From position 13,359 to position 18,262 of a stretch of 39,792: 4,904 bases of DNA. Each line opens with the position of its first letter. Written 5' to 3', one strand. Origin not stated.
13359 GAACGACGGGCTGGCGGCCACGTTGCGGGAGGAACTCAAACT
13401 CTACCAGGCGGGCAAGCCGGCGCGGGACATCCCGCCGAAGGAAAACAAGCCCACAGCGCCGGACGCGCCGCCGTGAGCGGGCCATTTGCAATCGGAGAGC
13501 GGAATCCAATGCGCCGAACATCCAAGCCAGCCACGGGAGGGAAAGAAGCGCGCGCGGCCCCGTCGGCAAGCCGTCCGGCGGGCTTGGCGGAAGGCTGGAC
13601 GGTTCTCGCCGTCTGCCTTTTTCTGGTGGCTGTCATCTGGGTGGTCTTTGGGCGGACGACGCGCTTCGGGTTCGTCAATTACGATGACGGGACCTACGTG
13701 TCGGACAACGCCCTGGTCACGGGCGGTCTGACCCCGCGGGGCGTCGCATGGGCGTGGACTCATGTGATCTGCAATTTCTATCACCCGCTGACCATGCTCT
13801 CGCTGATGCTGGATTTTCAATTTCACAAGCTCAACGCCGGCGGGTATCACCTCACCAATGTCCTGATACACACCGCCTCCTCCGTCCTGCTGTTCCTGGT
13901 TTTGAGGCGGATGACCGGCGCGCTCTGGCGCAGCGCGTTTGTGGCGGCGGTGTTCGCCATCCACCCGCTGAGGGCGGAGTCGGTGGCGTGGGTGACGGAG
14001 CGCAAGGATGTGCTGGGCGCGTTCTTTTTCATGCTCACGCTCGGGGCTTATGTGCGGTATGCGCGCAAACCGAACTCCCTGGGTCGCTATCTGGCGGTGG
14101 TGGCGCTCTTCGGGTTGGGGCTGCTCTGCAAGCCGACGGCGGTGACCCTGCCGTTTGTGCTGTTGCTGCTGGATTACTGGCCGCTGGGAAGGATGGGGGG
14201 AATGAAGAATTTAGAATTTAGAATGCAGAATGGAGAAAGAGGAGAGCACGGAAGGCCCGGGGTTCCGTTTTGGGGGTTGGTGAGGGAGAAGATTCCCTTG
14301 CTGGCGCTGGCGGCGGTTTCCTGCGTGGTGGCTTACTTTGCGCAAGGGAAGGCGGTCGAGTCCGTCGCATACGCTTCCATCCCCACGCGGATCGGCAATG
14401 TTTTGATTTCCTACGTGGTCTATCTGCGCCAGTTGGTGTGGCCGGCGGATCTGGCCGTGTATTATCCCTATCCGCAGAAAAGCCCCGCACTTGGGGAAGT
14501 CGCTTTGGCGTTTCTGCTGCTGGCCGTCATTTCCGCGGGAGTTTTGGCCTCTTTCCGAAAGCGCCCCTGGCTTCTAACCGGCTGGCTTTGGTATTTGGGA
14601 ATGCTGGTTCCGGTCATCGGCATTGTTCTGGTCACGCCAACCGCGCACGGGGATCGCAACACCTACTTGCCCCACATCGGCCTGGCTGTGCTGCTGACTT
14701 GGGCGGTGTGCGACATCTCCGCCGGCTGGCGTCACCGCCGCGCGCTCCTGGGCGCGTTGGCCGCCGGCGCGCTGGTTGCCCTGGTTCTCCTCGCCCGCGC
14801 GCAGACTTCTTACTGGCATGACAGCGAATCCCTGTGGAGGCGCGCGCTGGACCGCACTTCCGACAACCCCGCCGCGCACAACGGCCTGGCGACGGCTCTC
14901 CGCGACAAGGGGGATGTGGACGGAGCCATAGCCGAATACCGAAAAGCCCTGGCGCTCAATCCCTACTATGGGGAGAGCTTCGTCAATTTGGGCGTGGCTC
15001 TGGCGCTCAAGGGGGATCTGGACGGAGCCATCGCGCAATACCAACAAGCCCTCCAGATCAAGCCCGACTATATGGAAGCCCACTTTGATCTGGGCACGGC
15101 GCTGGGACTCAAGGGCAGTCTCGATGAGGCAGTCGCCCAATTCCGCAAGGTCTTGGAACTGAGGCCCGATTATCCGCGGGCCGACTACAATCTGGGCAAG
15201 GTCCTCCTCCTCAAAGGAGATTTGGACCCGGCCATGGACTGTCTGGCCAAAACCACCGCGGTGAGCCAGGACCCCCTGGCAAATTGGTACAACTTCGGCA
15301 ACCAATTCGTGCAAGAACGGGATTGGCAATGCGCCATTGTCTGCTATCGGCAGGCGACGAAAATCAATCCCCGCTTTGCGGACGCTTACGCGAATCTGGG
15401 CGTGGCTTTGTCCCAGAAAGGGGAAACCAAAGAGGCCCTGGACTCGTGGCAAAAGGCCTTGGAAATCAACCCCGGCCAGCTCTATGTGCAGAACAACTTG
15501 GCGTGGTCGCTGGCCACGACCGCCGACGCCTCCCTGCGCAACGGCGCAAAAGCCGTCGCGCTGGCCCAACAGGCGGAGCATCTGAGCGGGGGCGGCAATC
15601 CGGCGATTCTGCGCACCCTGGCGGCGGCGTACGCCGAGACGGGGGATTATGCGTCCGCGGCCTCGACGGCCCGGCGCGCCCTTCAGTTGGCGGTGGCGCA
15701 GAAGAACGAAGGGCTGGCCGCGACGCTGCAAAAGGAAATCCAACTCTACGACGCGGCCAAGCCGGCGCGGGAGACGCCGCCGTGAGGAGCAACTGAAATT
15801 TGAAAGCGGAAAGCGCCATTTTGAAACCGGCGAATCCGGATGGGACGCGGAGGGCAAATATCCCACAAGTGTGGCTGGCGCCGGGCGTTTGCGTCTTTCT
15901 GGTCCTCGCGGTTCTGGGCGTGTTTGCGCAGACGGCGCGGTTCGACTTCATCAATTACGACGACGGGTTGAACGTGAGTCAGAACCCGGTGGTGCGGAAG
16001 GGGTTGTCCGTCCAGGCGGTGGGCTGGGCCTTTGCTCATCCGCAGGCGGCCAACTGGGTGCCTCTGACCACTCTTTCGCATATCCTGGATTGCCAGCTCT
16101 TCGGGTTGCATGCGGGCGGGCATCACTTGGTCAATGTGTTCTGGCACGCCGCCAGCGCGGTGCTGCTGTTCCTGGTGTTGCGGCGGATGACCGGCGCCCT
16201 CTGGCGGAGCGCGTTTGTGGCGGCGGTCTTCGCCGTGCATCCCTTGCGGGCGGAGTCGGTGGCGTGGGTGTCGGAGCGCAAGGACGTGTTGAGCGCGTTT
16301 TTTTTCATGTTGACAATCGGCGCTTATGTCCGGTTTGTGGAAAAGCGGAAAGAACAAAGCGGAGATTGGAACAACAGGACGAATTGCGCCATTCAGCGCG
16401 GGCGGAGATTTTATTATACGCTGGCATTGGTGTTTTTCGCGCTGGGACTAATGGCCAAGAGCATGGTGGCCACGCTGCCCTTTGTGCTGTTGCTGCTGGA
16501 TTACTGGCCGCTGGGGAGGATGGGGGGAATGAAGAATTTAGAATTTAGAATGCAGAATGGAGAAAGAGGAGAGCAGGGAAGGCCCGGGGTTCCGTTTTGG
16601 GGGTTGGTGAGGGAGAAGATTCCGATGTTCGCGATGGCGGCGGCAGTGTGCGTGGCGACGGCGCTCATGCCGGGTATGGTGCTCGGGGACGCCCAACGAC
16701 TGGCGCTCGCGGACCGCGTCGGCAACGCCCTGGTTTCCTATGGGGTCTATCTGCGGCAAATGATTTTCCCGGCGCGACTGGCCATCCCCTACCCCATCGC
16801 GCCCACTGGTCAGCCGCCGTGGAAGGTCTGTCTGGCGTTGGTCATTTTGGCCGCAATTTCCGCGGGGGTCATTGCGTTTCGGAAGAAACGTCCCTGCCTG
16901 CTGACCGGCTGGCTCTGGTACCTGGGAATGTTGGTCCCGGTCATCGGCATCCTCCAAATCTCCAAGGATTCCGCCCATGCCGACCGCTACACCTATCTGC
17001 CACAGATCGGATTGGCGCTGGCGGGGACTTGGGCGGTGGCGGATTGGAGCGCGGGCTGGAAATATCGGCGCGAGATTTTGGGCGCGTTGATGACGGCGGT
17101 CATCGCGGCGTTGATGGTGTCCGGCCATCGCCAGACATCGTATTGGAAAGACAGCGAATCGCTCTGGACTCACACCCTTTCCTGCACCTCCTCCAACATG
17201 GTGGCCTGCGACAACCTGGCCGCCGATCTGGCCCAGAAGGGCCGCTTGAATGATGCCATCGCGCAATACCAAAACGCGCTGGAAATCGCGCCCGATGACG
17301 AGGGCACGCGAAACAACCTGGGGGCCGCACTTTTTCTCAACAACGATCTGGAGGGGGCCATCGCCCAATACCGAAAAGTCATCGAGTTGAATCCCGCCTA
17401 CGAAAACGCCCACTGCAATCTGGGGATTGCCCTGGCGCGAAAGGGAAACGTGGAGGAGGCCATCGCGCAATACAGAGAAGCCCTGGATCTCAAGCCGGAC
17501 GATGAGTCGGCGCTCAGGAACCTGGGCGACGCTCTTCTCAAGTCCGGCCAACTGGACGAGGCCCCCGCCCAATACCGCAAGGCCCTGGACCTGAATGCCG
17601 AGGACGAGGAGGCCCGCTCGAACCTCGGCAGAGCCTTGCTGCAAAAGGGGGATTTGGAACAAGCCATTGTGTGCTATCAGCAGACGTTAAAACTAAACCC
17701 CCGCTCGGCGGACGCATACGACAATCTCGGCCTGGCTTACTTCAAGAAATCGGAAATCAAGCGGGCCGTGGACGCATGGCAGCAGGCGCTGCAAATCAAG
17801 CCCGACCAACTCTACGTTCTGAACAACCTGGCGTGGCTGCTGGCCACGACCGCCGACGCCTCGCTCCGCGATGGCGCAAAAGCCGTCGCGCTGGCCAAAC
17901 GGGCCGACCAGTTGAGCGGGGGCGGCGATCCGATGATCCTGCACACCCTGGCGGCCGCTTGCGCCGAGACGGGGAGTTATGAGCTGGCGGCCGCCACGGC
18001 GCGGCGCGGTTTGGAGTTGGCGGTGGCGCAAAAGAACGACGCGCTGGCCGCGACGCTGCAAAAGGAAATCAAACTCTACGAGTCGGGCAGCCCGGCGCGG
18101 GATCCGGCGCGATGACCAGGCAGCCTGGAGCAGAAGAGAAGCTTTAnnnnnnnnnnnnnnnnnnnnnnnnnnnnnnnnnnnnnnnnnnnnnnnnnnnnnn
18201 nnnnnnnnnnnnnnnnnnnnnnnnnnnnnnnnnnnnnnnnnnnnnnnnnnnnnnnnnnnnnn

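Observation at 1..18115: Eight-gene head-to-tail array of GT-C-like membrane domain / TPR fusion paralogues: a candidate diversified periplasmic protein-glycosylation battery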

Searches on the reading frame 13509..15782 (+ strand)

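Call 5: search_protein_families(library=pfam, proteins=[window:13509-15782:+], max_evalue=0.01)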
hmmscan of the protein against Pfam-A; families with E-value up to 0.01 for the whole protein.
window:13509-15782:+ (758 aa): 21 families
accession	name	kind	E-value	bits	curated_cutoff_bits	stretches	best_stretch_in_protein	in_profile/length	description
PF13414.12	TPR_11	-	6e-45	151.1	26.8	5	499-536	5-42/42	TPR repeat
PF00515.34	TPR_1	-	5.6e-39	130.8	27.8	4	624-655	1-32/34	Tetratricopeptide repeat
PF07719.23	TPR_2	-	1.1e-37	125.4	27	4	624-656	1-33/34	Tetratricopeptide repeat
PF13431.12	TPR_17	-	9.1e-29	97.7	24.4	2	612-644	1-33/34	Tetratricopeptide repeat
PF13181.12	TPR_8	-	2.7e-28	96.1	25.7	4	624-655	1-32/34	Tetratricopeptide repeat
PF13432.12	TPR_16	-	1.3e-25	89.9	32.7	4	429-486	7-63/65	Tetratricopeptide repeat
PF14559.12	TPR_19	-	1.8e-22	79.9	25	4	536-589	5-58/68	Tetratricopeptide repeat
PF13424.12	TPR_12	-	2.3e-19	69.8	30.1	4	455-518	4-75/77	Tetratricopeptide repeat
PF13428.12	TPR_14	-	2.1e-18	65.4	23.5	1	454-491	1-38/44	Tetratricopeptide repeat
PF13374.12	TPR_10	-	6.6e-14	51.8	27.5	1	624-653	2-31/42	Tetratricopeptide repeat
PF24575.1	TPR_Slam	-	3.4e-12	47.1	35.2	0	497-532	56-91/104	Surface lipoprotein assembly modifier, N-terminal TPR repeats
PF13176.12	TPR_7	-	1.6e-11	43.8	27.9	0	626-654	1-29/36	Tetratricopeptide repeat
PF23914.1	TPR_CcmH_CycH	-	3.5e-10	40.4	42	1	624-728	50-151/158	Cytochrome c-type biogenesis protein H TPR domain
PF13174.12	TPR_6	-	1.9e-09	38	26.3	0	490-516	2-28/33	Tetratricopeptide repeat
PF07721.20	TPR_4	-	4.5e-07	30.3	27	0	700-723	3-26/26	Tetratricopeptide repeat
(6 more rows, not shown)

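Call 6: search_protein_families(library=ncbifam, proteins=[window:13509-15782:+], max_evalue=0.01)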
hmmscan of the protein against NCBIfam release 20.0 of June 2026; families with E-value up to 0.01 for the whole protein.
window:13509-15782:+ (758 aa): 26 families (the best 25 are shown)
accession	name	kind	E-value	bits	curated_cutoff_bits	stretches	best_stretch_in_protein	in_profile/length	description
TIGR02917.1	PEP_TPR_lipo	equivalog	1.5e-29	102.5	312.2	2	446-657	457-668/899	XrtA/PEP-CTERM system TPR-repeat protein PrsT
NF040959.1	MamA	equivalog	4.2e-27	94.9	200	2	450-582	67-199/204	magnetosome protein MamA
NF033762.1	social_mot_Tgl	equivalog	4.4e-23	81.9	225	2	492-654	35-200/252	social motility TPR repeat lipoprotein Tgl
TIGR02521.1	type_IV_pilW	equivalog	1.2e-21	77.3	154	2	445-586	56-199/234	type IV pilus biogenesis/stability protein PilW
NF008391.2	PRK11189.1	equivalog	4.5e-17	62.5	250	2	608-666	83-141/297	lipoprotein NlpI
NF033758.1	gliding_GltE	equivalog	6.9e-17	61.5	225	3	516-661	216-362/411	adventurous gliding motility TPR repeat lipoprotein GltE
NF033920.0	C39_PA2778_fam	equivalog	4.4e-15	55.8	150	3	590-655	190-255/255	PA2778 family cysteine peptidase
NF047507.1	TPR_BatC_Lepto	exception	5.5e-13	48.9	175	2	539-630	41-136/214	TPR repeat-containing protein BatC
NF047558.1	TPR_END_plus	domain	4.3e-12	45.8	32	1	626-656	1-31/56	TPR end-of-group domain-containing protein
NF002725.1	PRK02603.1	equivalog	1.7e-11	44.4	143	0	591-641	73-123/173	photosystem I assembly protein Ycf3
TIGR02552.1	LcrH_SycD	equivalog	1.7e-11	44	104.8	1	524-588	54-118/136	SycD/LcrH family type III secretion system chaperone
NF007302.0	PRK09782.1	equivalog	2.5e-11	42.3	1223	2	602-728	587-710/990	phage receptor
TIGR03939.1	PGA_TPR_OMP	equivalog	2.4e-10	39.3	366.65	2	430-525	94-191/800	poly-beta-1,6 N-acetyl-D-glucosamine export porin PgaA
NF008757.0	PRK11788.1-5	equivalog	7.5e-10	38.5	363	1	495-726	42-277/388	lipopolysaccharide assembly protein LapB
NF047371.1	FlcA_CTERM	equivalog_domain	1.8e-09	36.6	300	1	469-575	414-526/646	periplasmic flagellar collar protein FlcA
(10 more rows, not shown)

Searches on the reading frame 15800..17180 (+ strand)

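Call 7: search_protein_families(library=pfam, proteins=[window:15800-17180:+], max_evalue=1)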
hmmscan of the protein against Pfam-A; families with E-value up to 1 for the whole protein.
window:15800-17180:+ (460 aa): 1 family
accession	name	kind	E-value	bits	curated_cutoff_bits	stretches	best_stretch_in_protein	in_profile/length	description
PF19451.5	DUF5989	-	0.014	15.9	27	1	24-46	17-39/49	Family of unknown function (DUF5989)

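Call 8: search_protein_families(library=ncbifam, proteins=[window:15800-17180:+], max_evalue=1)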
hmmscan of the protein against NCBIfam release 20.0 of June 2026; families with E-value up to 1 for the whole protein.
window:15800-17180:+ (460 aa): 0 families

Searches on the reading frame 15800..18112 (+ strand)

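Call 5: search_protein_families(library=pfam, proteins=[window:15800-18112:+], max_evalue=0.01)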
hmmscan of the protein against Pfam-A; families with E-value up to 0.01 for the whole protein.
window:15800-18112:+ (771 aa): 28 families (the best 25 are shown)
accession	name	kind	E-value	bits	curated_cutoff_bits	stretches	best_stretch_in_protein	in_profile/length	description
PF13414.12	TPR_11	-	1.2e-51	172.6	26.8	6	610-650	1-41/42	TPR repeat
PF00515.34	TPR_1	-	4.6e-40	134.3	27.8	6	604-635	2-33/34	Tetratricopeptide repeat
PF07719.23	TPR_2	-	8.9e-40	132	27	6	537-568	3-34/34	Tetratricopeptide repeat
PF13181.12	TPR_8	-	2.2e-28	96.4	25.7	2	537-568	3-34/34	Tetratricopeptide repeat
PF13431.12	TPR_17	-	3.2e-28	96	24.4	4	524-556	2-34/34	Tetratricopeptide repeat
PF13432.12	TPR_16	-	1.6e-24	86.4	32.7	3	540-601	2-63/65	Tetratricopeptide repeat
PF13424.12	TPR_12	-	2.7e-23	82.4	30.1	4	536-598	4-74/77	Tetratricopeptide repeat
PF14559.12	TPR_19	-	2.1e-19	70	25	4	579-640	1-61/68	Tetratricopeptide repeat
PF13428.12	TPR_14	-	1.4e-17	62.9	23.5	2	541-577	7-43/44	Tetratricopeptide repeat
PF23914.1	TPR_CcmH_CycH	-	3.2e-16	60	42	2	559-668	40-152/158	Cytochrome c-type biogenesis protein H TPR domain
PF13374.12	TPR_10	-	3.4e-16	59.1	27.5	0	503-530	4-31/42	Tetratricopeptide repeat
PF24575.1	TPR_Slam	-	4.3e-14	53.2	35.2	2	475-523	55-103/104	Surface lipoprotein assembly modifier, N-terminal TPR repeats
PF13176.12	TPR_7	-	1.1e-10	41.2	27.9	0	607-635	3-33/36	Tetratricopeptide repeat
PF25064.1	ARM_TT21_5th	-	1.5e-10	41.8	27.8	1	546-604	12-71/117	TT21 fifth ARM repeats domain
PF13371.12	TPR_9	-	7e-10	39.2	35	1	611-669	3-61/73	Tetratricopeptide repeat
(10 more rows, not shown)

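Call 6: search_protein_families(library=ncbifam, proteins=[window:15800-18112:+], max_evalue=0.01)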
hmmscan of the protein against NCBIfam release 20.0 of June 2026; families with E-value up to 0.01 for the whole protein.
window:15800-18112:+ (771 aa): 32 families (the best 25 are shown)
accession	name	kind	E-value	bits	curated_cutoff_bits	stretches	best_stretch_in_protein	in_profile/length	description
TIGR02917.1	PEP_TPR_lipo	equivalog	6.3e-37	126.9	312.2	2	474-669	438-633/899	XrtA/PEP-CTERM system TPR-repeat protein PrsT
NF033762.1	social_mot_Tgl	equivalog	7.7e-30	104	225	2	537-684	33-183/252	social motility TPR repeat lipoprotein Tgl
NF040959.1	MamA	equivalog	3.9e-27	95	200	2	567-684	69-186/204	magnetosome protein MamA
TIGR02521.1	type_IV_pilW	equivalog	5.8e-26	91.5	154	3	603-683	31-111/234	type IV pilus biogenesis/stability protein PilW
NF033758.1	gliding_GltE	equivalog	4.6e-20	72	225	3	524-650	75-201/411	adventurous gliding motility TPR repeat lipoprotein GltE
NF047507.1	TPR_BatC_Lepto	exception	3.7e-19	69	175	3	480-575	37-136/214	TPR repeat-containing protein BatC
NF008391.2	PRK11189.1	equivalog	2.6e-16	60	250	2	488-568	86-166/297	lipoprotein NlpI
NF033920.0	C39_PA2778_fam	equivalog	3.7e-15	56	150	3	472-566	161-255/255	PA2778 family cysteine peptidase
NF002725.1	PRK02603.1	equivalog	6.3e-15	55.6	143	3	615-693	47-128/173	photosystem I assembly protein Ycf3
NF053607.1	CHU_0125_OmpA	equivalog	6.9e-13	48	620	2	461-569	18-121/639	CHU_0125 family OmpA-like outer membrane integrity protein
NF008520.0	PRK11447.1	equivalog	1.1e-11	43.3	858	2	532-603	268-337/1157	cellulose synthase complex outer membrane protein BcsC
NF047371.1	FlcA_CTERM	equivalog_domain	2.8e-10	39.3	300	2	482-603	414-541/646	periplasmic flagellar collar protein FlcA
TIGR03939.1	PGA_TPR_OMP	equivalog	2.8e-10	39.1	366.65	1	545-707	63-219/800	poly-beta-1,6 N-acetyl-D-glucosamine export porin PgaA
TIGR02552.1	LcrH_SycD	equivalog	4.9e-10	39.2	104.8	1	512-604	29-121/136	SycD/LcrH family type III secretion system chaperone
TIGR02795.1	tol_pal_ybgF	equivalog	2.7e-09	37.6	90.1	0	603-670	2-72/119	tol-pal system protein YbgF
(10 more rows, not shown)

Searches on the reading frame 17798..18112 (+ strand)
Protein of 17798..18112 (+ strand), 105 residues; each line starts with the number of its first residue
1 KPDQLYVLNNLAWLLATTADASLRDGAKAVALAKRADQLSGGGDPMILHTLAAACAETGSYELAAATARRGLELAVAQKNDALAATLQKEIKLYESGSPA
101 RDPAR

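Call 48: search_protein_families(library=pfam, proteins=[window:17798-18112:+], max_evalue=0.1)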
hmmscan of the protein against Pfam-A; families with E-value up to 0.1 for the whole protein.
window:17798-18112:+ (105 aa): 2 families
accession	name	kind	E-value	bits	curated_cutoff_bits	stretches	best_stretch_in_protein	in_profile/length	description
PF01192.27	RNA_pol_Rpb6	-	0.00041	20.7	26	1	28-47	12-31/53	RNA polymerase Rpb6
PF13428.12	TPR_14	-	0.083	14.1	23.5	0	47-75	3-31/44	Tetratricopeptide repeat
